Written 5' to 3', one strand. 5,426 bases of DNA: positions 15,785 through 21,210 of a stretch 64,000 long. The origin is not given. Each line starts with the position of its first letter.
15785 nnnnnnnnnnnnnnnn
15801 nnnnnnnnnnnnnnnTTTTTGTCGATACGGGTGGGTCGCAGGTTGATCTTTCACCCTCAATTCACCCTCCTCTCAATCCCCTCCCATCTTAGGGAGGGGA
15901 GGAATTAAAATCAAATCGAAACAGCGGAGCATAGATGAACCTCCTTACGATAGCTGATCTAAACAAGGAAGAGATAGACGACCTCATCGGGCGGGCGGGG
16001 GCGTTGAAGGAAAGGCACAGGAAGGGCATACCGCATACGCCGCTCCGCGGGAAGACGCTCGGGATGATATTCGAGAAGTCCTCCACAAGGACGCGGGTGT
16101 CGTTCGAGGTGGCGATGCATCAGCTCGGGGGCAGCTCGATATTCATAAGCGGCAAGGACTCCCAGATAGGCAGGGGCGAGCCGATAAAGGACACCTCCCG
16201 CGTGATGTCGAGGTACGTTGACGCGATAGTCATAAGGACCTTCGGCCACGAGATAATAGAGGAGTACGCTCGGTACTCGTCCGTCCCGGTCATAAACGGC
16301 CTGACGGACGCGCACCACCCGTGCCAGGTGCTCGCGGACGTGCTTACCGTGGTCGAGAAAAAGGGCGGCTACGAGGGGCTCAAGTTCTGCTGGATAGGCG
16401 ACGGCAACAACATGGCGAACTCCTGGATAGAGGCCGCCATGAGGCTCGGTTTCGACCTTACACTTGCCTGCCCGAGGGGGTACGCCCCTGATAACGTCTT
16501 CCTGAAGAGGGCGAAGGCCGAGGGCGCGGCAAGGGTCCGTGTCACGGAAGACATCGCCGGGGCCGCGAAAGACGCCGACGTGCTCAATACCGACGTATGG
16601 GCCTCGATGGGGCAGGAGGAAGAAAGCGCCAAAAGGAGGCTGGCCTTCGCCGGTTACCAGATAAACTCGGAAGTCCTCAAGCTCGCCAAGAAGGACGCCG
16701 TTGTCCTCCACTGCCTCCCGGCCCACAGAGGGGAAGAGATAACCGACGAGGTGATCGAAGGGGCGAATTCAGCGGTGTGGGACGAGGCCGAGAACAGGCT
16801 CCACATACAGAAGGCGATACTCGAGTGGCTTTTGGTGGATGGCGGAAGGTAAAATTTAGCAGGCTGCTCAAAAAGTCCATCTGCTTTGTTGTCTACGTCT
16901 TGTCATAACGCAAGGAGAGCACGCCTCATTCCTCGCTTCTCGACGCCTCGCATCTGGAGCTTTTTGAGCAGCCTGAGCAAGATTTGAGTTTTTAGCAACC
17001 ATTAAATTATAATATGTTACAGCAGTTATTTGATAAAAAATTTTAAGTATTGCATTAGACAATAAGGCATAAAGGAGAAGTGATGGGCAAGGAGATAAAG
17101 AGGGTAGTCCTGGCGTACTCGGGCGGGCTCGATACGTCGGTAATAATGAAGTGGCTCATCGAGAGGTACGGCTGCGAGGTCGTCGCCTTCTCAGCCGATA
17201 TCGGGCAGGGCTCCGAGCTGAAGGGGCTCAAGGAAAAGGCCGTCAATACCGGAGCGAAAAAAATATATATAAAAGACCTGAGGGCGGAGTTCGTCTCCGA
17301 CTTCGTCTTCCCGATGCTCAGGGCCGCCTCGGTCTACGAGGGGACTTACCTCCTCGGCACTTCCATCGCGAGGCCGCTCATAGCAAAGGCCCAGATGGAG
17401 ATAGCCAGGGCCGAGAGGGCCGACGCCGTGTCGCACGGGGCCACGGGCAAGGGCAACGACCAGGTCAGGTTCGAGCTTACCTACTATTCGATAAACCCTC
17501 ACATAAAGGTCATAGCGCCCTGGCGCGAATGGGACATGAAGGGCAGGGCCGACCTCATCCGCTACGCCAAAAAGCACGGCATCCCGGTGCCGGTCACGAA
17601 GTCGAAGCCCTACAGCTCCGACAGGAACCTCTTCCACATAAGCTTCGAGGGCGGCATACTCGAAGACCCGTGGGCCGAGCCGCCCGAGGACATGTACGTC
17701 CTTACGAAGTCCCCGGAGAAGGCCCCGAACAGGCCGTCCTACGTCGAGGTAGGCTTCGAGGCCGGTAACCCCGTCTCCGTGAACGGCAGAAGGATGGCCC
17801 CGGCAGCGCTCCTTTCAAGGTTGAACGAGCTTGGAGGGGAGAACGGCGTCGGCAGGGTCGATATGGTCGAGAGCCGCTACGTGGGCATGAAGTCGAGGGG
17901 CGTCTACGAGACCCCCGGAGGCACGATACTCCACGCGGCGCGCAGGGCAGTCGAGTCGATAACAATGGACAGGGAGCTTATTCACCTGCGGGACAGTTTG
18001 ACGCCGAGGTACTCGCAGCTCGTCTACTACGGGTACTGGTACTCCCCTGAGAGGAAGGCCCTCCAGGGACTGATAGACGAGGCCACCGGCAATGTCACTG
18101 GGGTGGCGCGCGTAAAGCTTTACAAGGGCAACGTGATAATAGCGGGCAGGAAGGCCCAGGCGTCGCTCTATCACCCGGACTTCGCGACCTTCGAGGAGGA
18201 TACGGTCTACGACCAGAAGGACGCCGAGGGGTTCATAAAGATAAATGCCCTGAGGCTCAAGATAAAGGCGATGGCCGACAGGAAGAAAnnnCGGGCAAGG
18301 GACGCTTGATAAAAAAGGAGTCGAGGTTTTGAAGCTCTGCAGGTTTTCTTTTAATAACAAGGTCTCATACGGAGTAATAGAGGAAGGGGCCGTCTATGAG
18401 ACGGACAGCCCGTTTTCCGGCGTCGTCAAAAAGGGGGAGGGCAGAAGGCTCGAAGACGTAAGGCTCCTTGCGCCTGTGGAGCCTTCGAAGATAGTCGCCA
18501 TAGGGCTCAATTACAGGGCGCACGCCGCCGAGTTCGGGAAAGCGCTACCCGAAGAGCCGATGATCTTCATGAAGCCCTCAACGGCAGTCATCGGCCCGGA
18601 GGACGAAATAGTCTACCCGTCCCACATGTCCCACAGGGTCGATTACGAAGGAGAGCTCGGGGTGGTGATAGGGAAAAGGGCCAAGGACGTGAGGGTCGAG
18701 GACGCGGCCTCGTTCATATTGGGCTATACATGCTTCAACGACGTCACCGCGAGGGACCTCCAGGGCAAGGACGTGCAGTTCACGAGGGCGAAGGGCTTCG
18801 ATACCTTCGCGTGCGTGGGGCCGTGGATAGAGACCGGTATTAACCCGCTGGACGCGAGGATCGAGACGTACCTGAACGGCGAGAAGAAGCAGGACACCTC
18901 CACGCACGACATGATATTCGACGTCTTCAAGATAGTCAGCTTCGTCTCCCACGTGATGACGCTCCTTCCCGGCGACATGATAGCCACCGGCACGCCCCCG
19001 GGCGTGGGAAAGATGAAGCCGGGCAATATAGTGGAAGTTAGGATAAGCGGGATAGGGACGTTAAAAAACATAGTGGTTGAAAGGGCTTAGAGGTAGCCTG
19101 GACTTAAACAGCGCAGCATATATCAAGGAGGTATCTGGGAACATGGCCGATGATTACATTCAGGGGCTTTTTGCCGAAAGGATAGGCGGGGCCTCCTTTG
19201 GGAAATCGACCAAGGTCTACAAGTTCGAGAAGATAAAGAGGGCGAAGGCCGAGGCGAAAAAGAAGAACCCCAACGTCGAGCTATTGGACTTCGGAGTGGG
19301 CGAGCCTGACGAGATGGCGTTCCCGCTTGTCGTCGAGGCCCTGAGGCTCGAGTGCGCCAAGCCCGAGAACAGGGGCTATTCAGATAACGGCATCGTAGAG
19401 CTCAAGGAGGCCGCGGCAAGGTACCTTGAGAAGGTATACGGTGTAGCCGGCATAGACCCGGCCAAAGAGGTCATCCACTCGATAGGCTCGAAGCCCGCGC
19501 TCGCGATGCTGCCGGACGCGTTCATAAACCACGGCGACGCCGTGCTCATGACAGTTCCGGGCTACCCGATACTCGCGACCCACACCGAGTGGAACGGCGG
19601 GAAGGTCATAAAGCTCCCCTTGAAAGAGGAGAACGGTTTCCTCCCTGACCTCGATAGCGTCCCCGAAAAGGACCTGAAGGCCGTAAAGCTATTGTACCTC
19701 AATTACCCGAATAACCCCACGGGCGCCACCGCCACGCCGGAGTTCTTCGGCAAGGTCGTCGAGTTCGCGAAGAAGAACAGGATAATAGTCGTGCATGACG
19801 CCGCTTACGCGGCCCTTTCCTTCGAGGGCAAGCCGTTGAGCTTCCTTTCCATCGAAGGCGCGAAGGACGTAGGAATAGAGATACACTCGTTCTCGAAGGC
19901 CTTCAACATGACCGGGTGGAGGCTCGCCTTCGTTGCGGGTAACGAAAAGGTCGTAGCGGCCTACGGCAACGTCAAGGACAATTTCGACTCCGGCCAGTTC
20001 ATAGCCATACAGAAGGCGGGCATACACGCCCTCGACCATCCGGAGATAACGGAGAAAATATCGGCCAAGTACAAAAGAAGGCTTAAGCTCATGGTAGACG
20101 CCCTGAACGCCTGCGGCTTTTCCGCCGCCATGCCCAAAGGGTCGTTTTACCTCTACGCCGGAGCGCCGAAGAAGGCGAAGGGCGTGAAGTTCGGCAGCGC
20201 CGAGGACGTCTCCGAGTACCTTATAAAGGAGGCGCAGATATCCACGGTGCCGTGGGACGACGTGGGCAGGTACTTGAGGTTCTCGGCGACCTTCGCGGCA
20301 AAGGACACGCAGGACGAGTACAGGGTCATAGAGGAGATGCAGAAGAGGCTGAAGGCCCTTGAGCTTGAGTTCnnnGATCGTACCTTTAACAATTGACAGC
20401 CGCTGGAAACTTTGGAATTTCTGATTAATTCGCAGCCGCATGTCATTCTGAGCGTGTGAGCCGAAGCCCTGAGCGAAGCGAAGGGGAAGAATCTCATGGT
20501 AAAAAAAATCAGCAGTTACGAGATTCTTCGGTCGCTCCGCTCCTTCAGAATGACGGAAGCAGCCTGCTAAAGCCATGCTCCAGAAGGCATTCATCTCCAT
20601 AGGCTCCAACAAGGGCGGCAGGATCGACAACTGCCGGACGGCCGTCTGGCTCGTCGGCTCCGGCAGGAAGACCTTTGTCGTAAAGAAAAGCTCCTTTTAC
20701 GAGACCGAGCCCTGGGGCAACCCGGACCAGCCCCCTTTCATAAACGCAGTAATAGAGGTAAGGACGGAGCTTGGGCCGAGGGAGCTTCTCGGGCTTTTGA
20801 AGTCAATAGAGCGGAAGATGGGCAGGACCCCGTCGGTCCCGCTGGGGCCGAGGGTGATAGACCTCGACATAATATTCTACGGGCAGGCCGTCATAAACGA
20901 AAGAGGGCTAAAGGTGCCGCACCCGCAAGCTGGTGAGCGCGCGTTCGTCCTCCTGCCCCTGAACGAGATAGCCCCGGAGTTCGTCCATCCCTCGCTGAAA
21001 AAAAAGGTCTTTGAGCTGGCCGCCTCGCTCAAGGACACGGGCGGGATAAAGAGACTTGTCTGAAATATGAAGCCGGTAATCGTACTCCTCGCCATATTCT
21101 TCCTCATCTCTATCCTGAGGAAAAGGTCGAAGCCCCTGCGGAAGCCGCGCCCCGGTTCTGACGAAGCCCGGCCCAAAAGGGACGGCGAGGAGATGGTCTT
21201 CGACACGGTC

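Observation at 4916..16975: High-density family-A MITE/REP-like elements with 16-bp inverted-repeat ends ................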

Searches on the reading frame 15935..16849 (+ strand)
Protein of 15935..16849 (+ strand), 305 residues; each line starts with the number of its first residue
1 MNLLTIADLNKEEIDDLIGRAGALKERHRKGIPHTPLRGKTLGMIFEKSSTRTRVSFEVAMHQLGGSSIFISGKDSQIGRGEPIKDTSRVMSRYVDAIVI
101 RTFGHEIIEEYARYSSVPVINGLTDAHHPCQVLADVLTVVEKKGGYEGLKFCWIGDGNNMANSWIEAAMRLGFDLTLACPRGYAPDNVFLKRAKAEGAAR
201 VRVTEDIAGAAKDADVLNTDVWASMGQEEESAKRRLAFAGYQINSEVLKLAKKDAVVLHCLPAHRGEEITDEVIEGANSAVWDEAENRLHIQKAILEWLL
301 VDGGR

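Call 60: search_protein_families(library=pfam, proteins=[window:15935-16849:+], max_evalue=0.00001)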
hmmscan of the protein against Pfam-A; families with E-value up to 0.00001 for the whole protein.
window:15935-16849:+ (305 aa): 2 families
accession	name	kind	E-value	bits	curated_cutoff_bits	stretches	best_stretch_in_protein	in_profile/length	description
PF00185.30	OTCace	-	1.3e-56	191.5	29.4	1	147-299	1-157/157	Aspartate/ornithine carbamoyltransferase, Asp/Orn binding domain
PF02729.26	OTCace_N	-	1.4e-52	178.1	29.9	1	2-141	2-148/148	Aspartate/ornithine carbamoyltransferase, carbamoyl-P binding domain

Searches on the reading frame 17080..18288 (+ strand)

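Call 60: search_protein_families(library=pfam, proteins=[window:17080-18288:+], max_evalue=0.00001)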
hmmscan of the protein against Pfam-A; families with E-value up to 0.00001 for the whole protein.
window:17080-18288:+ (403 aa): 2 families
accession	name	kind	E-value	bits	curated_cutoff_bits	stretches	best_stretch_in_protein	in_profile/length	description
PF20979.2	Arginosuc_syn_C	-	1.6e-83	280.1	27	1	178-395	1-218/219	Arginosuccinate synthase C-terminal domain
PF00764.25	Arginosuc_synth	-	5.1e-64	215.6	27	1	8-169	1-162/162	Arginosuccinate synthase N-terminal HUP domain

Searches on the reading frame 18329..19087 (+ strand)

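Call 65: search_protein_families(library=pfam, proteins=[window:18329-19087:+], max_evalue=0.00001)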
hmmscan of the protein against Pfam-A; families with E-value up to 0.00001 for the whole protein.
window:18329-19087:+ (253 aa): 2 families
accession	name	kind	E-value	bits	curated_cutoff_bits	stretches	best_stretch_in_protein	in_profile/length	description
PF01557.24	FAA_hydrolase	-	4.6e-68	229.5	23.9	1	54-250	1-214/214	Fumarylacetoacetate (FAA) hydrolase C-terminal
PF10370.14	Rv2993c-like_N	-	5.6e-12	46.8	21.3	1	1-49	1-50/50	Rv2993c-like, N-terminal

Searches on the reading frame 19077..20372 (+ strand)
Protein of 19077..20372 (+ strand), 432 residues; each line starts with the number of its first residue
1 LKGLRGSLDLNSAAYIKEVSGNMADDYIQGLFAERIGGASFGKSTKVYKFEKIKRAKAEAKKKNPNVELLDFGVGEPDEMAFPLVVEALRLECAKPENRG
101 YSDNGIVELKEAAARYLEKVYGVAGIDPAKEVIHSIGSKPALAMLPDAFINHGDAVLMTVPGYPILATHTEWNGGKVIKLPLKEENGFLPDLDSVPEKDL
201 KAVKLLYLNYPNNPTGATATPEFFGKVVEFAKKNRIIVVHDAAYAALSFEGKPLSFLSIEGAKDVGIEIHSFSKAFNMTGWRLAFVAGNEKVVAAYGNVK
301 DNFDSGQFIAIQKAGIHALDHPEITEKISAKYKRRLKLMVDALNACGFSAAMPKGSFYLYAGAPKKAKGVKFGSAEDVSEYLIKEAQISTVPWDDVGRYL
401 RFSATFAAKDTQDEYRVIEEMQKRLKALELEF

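Call 65: search_protein_families(library=pfam, proteins=[window:19077-20372:+], max_evalue=0.00001)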
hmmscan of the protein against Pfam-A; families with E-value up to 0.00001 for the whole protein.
window:19077-20372:+ (432 aa): 1 family
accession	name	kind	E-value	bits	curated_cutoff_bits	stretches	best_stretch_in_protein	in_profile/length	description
PF00155.27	Aminotran_1_2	-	1.1e-52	179.9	19.7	1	68-404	2-346/361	Aminotransferase class I and II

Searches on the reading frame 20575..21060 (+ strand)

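Call 65: search_protein_families(library=pfam, proteins=[window:20575-21060:+], max_evalue=0.00001)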
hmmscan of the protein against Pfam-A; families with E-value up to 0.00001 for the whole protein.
window:20575-21060:+ (162 aa): 1 family
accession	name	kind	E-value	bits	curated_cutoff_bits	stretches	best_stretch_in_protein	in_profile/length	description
PF01288.25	HPPK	-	1.1e-36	126.1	25.7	1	6-134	1-116/116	7,8-dihydro-6-hydroxymethylpterin-pyrophosphokinase (HPPK)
